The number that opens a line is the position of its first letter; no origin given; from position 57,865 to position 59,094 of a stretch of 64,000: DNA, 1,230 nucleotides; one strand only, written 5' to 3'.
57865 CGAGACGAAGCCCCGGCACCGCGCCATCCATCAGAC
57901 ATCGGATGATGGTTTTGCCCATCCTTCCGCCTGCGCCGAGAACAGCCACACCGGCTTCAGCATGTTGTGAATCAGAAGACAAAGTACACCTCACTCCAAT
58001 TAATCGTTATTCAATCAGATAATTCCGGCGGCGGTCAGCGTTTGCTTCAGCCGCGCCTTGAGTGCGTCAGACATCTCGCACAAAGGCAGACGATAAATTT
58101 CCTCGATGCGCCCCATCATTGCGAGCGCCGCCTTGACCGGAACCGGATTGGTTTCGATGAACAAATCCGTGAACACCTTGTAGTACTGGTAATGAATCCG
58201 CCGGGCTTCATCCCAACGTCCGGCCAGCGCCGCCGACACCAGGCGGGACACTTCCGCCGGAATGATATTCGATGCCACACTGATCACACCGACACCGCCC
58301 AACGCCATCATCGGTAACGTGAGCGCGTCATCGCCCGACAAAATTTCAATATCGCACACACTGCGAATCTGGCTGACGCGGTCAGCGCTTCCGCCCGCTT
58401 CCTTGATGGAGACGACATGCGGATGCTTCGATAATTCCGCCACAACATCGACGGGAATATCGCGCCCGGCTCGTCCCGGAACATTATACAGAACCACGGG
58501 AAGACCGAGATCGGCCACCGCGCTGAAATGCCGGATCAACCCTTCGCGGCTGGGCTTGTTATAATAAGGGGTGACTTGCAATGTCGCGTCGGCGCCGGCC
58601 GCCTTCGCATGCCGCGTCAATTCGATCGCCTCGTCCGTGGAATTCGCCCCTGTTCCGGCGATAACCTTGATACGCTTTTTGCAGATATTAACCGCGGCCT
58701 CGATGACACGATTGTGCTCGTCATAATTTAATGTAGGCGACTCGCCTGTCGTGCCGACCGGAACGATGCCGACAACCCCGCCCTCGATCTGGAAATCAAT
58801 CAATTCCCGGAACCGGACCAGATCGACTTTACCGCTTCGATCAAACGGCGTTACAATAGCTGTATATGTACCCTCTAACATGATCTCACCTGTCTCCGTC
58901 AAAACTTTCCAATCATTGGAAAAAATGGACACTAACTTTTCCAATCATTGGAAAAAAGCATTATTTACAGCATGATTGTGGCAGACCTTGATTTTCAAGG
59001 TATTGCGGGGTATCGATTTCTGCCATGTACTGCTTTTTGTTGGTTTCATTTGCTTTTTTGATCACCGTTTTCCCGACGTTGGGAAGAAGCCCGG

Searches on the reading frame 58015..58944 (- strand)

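Call 5: search_protein_families(library=pfam, proteins=[window:58015-58944:-], max_evalue=0.01)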
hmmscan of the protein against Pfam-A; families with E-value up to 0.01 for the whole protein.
window:58015-58944:- (309 aa): 1 family
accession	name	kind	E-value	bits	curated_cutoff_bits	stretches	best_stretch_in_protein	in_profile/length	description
PF00701.28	DHDPS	-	1.9e-91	306.3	22.1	1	23-305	2-288/289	Dihydrodipicolinate synthetase family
